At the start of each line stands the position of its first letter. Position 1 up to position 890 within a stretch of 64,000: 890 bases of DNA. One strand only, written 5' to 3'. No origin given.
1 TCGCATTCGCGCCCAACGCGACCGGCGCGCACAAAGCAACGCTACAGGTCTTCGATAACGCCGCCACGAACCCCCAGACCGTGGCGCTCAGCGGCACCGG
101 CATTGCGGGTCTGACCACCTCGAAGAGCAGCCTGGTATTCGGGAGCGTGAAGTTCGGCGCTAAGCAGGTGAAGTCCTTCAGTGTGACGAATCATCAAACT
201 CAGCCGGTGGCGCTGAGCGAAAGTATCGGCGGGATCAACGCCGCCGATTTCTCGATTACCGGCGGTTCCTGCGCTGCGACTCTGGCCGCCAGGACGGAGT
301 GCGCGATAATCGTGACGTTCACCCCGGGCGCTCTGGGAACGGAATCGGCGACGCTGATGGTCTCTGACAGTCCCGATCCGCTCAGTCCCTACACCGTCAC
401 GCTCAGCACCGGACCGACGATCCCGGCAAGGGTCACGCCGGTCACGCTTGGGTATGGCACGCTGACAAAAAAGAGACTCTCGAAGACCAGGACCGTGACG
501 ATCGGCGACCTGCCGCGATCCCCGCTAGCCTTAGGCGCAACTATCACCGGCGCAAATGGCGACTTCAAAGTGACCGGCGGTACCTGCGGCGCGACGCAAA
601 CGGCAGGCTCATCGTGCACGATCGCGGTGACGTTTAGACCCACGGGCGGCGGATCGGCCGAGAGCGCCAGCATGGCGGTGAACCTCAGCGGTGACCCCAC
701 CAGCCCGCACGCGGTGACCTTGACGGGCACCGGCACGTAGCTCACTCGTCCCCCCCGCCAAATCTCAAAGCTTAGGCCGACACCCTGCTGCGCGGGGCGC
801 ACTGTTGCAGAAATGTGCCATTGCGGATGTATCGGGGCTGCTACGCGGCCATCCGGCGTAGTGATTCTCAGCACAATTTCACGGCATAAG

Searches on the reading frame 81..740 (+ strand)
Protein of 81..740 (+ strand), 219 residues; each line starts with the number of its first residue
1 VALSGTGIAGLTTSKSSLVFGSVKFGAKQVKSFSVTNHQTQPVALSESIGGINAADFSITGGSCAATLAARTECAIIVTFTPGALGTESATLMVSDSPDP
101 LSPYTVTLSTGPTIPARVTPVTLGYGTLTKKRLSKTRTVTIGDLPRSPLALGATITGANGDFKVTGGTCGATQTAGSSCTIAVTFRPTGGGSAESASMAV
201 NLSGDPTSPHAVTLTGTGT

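Call 5: search_protein_families(library=pfam, proteins=[window:81-740:+], max_evalue=0.01)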
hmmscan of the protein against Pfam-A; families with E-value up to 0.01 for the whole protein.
window:81-740:+ (219 aa): 6 families
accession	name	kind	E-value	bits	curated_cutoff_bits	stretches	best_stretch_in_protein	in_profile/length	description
PF22073.2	Cep192_D4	-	1.7e-16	60.8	35.5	1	11-109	4-108/112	Cep192 domain 4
PF15780.11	ASH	-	2.8e-07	31.1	27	1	14-96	10-90/98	Abnormal spindle-like microcephaly-assoc'd, ASPM-SPD-2-Hydin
PF22544.2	HYDIN_VesB_CFA65-like_Ig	-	2.7e-06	27.9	25.5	1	15-95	7-85/100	HYDIN/CFA65/VesB-like, Ig-like domain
PF19078.6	Big_12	-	1.1e-05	26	27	0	159-203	37-81/102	Bacterial Ig-like domain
PF07610.17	DUF1573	-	0.00012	22.5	26.1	0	12-93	2-80/98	Protein of unknown function (DUF1573)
PF24507.1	Ig_CFAP65_4th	-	0.00037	21.3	27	0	174-218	35-76/76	CFAP65, fourth Ig-like domain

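Call 8: search_protein_families(library=ncbifam, proteins=[window:81-740:+], max_evalue=0.01)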
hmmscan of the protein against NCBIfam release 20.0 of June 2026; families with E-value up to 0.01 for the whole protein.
window:81-740:+ (219 aa): 1 family
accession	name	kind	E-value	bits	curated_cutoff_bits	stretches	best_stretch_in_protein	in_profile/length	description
NF012200.0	choice_anch_D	domain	1e-27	96.8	45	2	2-96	4-103/108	choice-of-anchor D domain-containing protein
